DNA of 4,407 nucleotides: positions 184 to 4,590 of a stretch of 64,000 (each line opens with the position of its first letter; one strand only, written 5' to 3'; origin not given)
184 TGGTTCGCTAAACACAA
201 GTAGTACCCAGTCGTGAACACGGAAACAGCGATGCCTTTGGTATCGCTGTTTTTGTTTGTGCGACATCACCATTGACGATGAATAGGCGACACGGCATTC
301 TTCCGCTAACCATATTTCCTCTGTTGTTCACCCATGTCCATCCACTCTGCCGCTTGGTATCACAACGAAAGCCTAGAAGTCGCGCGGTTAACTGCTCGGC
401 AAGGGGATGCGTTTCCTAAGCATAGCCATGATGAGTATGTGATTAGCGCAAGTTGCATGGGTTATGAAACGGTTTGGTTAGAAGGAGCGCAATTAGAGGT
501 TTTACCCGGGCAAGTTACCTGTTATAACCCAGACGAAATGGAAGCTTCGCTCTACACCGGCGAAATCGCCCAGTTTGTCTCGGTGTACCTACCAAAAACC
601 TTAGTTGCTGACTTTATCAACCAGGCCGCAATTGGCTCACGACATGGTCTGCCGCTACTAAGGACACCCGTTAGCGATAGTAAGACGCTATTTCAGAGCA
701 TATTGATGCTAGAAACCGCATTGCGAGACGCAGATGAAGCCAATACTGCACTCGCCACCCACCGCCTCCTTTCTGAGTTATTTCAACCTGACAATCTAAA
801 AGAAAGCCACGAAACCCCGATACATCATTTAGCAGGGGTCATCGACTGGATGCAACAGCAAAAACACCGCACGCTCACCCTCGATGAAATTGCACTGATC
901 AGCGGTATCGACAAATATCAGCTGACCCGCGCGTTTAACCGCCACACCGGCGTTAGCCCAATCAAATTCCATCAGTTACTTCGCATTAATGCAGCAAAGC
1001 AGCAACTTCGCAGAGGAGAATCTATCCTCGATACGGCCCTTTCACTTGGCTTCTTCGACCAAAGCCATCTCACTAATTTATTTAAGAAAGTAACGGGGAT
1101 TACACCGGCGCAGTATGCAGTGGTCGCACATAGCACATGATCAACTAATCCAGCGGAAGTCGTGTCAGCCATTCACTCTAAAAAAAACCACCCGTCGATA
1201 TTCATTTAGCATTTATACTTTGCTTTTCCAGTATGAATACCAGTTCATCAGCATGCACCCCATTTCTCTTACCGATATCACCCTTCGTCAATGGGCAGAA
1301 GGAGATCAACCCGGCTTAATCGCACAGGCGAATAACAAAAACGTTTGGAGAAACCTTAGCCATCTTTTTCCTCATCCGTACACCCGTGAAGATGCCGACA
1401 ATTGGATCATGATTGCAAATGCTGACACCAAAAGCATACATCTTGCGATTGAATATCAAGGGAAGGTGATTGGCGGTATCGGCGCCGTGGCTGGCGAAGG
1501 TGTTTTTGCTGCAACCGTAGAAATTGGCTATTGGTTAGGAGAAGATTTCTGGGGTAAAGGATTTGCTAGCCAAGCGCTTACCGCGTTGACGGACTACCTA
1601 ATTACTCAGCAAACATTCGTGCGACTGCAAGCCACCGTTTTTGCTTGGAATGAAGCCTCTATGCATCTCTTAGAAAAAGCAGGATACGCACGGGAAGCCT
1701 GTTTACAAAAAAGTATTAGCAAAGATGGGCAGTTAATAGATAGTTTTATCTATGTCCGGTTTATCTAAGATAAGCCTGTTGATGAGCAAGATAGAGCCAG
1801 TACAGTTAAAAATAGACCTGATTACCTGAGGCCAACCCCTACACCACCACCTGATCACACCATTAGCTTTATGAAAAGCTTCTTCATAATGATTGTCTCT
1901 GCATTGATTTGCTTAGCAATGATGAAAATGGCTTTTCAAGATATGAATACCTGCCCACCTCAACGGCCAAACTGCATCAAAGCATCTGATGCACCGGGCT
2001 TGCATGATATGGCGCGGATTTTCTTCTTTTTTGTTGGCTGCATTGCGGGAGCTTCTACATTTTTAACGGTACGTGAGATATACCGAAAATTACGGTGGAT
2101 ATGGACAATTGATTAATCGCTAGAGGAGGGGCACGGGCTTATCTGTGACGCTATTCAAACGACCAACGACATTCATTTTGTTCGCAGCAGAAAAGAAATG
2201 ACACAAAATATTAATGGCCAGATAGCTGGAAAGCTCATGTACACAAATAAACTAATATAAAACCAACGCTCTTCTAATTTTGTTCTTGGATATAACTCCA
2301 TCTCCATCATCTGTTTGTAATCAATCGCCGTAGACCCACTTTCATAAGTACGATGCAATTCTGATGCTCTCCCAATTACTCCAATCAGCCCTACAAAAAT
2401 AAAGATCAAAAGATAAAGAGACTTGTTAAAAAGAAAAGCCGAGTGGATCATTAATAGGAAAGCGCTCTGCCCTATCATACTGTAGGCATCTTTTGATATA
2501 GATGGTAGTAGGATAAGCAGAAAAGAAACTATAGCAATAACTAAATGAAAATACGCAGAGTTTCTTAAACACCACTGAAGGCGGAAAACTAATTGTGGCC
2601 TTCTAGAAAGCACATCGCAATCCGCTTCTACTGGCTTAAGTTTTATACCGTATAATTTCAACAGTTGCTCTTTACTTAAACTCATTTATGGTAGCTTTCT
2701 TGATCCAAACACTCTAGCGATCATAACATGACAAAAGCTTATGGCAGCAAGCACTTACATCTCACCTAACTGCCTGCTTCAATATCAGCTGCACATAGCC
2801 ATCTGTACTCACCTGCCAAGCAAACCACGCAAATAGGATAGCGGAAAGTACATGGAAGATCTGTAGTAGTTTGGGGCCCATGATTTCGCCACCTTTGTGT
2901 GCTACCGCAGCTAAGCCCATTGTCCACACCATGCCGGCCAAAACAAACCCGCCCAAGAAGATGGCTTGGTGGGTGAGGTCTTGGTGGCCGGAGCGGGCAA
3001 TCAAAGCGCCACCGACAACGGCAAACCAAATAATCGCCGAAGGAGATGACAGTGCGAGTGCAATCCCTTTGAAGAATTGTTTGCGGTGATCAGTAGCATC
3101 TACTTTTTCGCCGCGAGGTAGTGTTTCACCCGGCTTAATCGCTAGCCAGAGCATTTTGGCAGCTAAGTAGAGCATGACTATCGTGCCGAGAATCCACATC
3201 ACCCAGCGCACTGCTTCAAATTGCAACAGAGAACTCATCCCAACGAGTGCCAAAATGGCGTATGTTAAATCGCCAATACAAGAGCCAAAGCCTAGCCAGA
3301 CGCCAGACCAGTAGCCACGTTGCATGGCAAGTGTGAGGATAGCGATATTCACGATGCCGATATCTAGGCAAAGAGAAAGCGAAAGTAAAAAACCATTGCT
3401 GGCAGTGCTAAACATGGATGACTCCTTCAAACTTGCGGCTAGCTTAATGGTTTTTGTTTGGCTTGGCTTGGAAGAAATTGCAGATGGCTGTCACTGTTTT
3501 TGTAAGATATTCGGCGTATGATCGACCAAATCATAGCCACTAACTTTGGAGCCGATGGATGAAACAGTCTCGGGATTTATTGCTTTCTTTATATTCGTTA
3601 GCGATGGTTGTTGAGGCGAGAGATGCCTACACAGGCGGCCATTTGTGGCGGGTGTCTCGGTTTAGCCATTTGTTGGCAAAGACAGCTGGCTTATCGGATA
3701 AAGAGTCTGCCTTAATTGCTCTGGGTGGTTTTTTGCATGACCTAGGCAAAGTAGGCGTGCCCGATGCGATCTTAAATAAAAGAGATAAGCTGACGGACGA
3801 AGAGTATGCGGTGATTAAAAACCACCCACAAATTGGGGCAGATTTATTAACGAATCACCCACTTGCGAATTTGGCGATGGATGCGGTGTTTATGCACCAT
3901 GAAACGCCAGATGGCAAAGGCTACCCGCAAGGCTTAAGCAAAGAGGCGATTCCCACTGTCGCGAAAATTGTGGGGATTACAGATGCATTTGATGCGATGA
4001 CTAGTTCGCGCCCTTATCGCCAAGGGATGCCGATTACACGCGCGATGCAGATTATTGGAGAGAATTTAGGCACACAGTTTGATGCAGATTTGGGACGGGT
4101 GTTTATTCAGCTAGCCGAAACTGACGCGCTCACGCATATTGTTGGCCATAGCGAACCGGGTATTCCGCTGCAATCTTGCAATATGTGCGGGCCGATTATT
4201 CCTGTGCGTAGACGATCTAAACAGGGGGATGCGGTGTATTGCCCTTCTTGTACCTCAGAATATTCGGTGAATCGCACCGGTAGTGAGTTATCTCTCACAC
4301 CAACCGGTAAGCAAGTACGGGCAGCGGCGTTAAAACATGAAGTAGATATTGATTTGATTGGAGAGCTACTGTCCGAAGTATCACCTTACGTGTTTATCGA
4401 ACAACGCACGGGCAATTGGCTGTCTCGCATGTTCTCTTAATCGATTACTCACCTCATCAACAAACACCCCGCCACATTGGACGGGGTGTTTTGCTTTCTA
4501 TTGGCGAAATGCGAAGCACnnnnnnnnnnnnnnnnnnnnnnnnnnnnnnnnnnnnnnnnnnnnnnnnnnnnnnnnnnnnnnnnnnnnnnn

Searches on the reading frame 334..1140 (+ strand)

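Call 35: search_protein_families(library=pfam, proteins=[window:334-1140:+], max_evalue=0.00001)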
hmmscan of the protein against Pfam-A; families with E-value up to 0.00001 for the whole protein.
window:334-1140:+ (268 aa): 3 families
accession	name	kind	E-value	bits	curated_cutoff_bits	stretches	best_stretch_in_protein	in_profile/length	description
PF12833.13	HTH_18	-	8.9e-20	71.2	33.6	1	189-261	4-77/80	Helix-turn-helix domain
PF00165.29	HTH_AraC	-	3.2e-16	59.4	26.6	1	227-261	7-40/42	Bacterial regulatory helix-turn-helix proteins, AraC family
PF02311.25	AraC_binding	-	3.6e-09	36.9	21.1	1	16-146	4-132/135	AraC-like ligand binding domain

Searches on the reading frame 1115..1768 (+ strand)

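Call 35: search_protein_families(library=pfam, proteins=[window:1115-1768:+], max_evalue=0.00001)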
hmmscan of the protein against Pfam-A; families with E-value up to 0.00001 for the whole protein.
window:1115-1768:+ (217 aa): 3 families
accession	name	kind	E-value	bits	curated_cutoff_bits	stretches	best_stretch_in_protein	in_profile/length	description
PF13302.13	Acetyltransf_3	-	5.1e-25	89.2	25.4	1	55-191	2-137/138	Acetyltransferase (GNAT) domain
PF00583.31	Acetyltransf_1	-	1.2e-13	51.8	20.7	1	81-191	8-116/116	Acetyltransferase (GNAT) family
PF13420.13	Acetyltransf_4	-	7.7e-08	32.9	24.3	1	89-211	32-154/155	Acetyltransferase (GNAT) domain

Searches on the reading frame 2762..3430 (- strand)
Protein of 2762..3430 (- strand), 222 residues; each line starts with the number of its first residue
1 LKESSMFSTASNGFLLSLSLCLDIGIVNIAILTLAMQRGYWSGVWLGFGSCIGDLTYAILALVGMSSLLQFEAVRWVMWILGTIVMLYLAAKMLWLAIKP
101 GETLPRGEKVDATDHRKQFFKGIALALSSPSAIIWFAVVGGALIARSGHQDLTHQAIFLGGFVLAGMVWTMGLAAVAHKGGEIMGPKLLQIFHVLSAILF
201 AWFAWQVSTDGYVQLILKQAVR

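Call 35: search_protein_families(library=pfam, proteins=[window:2762-3430:-], max_evalue=0.00001)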
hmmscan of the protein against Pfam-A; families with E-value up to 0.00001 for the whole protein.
window:2762-3430:- (222 aa): 1 family
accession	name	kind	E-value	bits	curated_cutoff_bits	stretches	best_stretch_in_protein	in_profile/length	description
PF01810.24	LysE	-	8.7e-26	91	25.6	1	19-209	2-191/193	LysE type translocator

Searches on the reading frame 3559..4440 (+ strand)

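Call 35: search_protein_families(library=pfam, proteins=[window:3559-4440:+], max_evalue=0.00001)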
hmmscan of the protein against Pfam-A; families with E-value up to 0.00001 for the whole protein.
window:3559-4440:+ (293 aa): 2 families
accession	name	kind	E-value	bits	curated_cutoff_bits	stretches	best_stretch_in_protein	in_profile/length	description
PF13487.12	HD_5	-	2e-33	115.9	27.2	1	15-178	4-170/170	HD domain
PF01966.28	HD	-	4.6e-18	66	22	1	26-147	2-116/116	HD domain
